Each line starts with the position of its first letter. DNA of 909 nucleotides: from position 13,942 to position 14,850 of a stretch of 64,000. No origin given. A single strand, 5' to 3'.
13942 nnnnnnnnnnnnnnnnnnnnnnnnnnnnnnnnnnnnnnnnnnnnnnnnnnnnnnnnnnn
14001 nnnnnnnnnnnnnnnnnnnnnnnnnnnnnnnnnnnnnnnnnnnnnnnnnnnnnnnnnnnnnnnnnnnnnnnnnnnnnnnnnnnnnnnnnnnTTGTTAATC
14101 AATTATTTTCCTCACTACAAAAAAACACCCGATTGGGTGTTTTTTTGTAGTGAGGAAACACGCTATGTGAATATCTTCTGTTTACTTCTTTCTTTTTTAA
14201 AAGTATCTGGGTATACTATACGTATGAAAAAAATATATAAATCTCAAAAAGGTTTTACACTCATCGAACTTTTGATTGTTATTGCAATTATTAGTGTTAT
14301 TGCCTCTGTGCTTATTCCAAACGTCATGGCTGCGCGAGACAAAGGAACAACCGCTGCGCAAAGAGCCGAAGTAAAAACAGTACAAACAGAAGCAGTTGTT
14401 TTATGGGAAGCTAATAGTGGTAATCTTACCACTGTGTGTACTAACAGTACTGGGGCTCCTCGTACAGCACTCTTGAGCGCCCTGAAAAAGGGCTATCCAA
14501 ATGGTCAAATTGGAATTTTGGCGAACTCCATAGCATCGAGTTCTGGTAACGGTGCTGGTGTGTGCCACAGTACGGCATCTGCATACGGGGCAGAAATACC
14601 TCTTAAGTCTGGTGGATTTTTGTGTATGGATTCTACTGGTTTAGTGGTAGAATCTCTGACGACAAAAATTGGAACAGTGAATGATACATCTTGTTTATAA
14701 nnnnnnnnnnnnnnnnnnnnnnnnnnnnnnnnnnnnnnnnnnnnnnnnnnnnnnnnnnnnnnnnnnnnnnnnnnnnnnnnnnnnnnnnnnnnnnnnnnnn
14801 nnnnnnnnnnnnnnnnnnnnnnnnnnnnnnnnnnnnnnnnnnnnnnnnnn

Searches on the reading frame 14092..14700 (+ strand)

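Call 63: search_protein_families(library=pfam, proteins=[window:14092-14700:+], max_evalue=0.001)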
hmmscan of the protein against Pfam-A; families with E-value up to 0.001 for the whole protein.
window:14092-14700:+ (202 aa): 1 family
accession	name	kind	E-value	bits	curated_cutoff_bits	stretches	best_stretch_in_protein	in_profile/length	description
PF07963.17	N_methyl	-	4.3e-10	39.2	21.2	1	50-74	2-26/27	Prokaryotic N-terminal methylation motif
